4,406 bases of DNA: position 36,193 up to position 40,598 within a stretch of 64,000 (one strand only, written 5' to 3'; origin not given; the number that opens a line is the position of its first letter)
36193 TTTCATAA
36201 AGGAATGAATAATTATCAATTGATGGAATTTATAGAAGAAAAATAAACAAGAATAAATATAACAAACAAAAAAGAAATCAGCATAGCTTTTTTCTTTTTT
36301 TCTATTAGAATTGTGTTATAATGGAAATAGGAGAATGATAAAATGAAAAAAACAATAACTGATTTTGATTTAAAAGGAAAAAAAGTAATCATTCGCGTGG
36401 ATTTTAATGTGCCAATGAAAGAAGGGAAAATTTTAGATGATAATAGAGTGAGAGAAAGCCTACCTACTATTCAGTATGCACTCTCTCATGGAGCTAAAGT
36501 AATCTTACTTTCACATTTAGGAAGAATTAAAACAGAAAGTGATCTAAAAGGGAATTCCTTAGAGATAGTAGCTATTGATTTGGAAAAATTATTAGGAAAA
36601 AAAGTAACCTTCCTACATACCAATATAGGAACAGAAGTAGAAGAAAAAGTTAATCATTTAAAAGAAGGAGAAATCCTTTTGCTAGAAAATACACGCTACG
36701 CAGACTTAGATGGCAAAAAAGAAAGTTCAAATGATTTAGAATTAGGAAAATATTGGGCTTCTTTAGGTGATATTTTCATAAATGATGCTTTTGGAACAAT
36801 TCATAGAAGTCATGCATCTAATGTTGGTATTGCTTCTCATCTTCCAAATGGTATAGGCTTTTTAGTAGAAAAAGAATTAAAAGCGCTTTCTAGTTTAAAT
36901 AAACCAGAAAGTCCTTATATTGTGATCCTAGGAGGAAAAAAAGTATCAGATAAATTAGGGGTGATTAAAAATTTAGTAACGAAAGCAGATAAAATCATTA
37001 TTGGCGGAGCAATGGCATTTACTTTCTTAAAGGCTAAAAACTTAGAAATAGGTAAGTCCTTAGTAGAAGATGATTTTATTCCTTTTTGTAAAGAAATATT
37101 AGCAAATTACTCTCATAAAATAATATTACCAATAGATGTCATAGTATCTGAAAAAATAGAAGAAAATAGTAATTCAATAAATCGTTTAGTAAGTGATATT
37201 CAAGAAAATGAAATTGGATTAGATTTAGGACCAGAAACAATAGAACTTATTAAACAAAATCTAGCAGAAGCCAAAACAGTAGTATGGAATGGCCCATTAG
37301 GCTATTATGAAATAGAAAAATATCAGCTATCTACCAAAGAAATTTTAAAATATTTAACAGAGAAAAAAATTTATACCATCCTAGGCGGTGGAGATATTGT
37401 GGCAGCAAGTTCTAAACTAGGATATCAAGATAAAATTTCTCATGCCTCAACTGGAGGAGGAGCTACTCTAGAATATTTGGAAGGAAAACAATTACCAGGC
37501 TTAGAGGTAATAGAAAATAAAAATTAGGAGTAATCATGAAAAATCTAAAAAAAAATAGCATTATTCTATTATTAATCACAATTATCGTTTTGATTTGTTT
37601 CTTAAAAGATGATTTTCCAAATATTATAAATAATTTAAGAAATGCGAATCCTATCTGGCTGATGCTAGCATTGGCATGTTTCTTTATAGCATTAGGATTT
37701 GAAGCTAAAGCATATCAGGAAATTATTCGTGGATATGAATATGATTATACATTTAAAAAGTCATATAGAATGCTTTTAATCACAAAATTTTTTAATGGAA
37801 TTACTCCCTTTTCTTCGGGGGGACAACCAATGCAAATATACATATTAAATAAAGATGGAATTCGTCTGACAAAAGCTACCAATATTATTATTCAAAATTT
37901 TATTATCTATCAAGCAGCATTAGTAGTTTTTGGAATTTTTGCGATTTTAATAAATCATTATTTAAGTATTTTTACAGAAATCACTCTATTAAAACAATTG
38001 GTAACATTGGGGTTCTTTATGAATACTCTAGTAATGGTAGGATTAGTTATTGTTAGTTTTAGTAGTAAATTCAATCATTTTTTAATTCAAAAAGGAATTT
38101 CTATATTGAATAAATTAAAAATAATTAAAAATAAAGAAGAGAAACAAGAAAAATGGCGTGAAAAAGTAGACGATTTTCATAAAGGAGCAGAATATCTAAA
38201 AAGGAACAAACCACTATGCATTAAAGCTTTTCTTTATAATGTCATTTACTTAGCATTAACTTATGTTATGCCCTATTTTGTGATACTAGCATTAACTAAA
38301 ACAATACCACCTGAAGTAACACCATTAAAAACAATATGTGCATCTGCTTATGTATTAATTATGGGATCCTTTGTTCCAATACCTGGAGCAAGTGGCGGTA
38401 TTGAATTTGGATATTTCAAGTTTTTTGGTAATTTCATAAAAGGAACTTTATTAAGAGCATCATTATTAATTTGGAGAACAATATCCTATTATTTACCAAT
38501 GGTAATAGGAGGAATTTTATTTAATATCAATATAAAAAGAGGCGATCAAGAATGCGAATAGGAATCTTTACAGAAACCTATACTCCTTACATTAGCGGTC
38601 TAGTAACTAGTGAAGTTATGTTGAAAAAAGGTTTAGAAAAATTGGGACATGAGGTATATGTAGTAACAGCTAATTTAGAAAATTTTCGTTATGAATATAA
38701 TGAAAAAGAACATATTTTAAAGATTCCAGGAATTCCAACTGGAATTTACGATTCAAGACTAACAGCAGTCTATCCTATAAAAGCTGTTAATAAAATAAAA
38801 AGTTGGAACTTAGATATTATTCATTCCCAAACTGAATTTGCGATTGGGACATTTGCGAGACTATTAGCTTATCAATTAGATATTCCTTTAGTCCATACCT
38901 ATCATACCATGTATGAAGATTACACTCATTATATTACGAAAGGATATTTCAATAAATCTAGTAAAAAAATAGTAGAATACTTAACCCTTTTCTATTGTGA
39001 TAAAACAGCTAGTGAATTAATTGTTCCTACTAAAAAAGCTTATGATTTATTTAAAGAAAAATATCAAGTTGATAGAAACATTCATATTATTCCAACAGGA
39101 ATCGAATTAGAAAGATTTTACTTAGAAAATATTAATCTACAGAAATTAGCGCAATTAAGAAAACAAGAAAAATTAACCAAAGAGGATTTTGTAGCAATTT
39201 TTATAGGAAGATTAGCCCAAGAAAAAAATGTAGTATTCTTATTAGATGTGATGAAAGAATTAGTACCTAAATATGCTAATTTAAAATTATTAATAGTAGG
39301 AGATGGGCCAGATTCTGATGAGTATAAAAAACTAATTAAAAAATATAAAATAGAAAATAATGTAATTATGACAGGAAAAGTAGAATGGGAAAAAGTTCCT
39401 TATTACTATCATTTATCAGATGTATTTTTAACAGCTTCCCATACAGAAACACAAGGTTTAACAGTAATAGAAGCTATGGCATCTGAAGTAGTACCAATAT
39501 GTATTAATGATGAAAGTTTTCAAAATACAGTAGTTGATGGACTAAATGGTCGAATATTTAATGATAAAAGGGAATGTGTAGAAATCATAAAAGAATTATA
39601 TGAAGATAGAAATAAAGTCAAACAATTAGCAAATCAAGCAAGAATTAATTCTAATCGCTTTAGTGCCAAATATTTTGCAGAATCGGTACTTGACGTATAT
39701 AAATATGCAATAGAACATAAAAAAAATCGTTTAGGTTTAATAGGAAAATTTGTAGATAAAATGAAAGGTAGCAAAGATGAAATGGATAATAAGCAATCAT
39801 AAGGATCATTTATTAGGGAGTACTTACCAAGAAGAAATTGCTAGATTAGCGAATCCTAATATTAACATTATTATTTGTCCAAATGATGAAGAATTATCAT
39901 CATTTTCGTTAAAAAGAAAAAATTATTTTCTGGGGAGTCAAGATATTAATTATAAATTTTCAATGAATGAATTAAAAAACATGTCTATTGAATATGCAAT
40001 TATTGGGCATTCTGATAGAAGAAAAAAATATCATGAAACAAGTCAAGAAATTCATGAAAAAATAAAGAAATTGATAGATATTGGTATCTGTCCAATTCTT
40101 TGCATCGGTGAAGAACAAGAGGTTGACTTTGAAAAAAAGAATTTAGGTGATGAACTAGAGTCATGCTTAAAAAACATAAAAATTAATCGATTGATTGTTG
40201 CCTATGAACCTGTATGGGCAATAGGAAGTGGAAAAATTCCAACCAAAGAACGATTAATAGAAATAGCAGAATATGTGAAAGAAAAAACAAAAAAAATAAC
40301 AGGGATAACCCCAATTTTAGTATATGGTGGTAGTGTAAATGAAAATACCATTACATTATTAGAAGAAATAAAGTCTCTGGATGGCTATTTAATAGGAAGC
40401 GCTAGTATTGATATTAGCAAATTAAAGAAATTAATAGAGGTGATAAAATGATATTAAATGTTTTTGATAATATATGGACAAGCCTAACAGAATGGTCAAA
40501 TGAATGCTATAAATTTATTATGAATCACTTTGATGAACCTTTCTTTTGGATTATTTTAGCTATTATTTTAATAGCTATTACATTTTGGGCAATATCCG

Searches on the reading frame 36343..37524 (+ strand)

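Call 18: search_protein_families(library=pfam, proteins=[window:36343-37524:+], max_evalue=0.001)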
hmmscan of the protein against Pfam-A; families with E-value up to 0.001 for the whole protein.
window:36343-37524:+ (394 aa): 1 family
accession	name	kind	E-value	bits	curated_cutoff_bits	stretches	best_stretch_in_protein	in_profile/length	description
PF00162.24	PGK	-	2.4e-141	471.6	27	1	5-382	1-379/379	Phosphoglycerate kinase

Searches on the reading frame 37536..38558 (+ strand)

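Call 18: search_protein_families(library=pfam, proteins=[window:37536-38558:+], max_evalue=0.001)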
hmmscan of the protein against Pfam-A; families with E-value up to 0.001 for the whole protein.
window:37536-38558:+ (341 aa): 1 family
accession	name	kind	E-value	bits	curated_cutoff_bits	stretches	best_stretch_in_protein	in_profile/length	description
PF03706.18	LPG_synthase_TM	-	8.8e-40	137.5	33.4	1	12-325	6-302/302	Lysylphosphatidylglycerol synthase TM region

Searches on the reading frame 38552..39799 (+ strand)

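Call 18: search_protein_families(library=pfam, proteins=[window:38552-39799:+], max_evalue=0.001)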
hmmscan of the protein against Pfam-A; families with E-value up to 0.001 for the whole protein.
window:38552-39799:+ (416 aa): 5 families
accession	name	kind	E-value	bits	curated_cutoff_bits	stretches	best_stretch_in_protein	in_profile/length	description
PF00534.26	Glycos_transf_1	-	4.2e-38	131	26.4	1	202-364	5-170/172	Glycosyl transferases group 1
PF13439.12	Glyco_transf_4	-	7.4e-28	98.1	28.5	1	15-188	2-170/170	Glycosyltransferase Family 4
PF13692.12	Glyco_trans_1_4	-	2.4e-26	93.1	27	1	214-352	3-142/142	Glycosyl transferases group 1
PF13579.12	Glyco_trans_4_4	-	1.5e-10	42.1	29.7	1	23-183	9-158/158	Glycosyl transferase 4-like domain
PF13524.12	Glyco_trans_1_2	-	0.00011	22.6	25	1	230-364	5-126/144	Glycosyl transferase-like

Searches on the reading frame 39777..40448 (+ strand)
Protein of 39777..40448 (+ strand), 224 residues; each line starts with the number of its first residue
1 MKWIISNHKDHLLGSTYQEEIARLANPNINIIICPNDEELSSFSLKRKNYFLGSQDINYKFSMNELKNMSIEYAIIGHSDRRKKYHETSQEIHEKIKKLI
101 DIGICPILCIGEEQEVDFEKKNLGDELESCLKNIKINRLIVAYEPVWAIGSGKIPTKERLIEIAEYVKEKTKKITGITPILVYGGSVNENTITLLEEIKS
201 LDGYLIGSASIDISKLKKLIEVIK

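Call 18: search_protein_families(library=pfam, proteins=[window:39777-40448:+], max_evalue=0.001)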
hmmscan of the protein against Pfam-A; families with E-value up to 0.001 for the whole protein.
window:39777-40448:+ (224 aa): 1 family
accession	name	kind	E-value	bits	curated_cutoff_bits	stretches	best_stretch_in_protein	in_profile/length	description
PF00121.24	TIM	-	8.3e-43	147.1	20.1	1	4-221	3-243/245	Triosephosphate isomerase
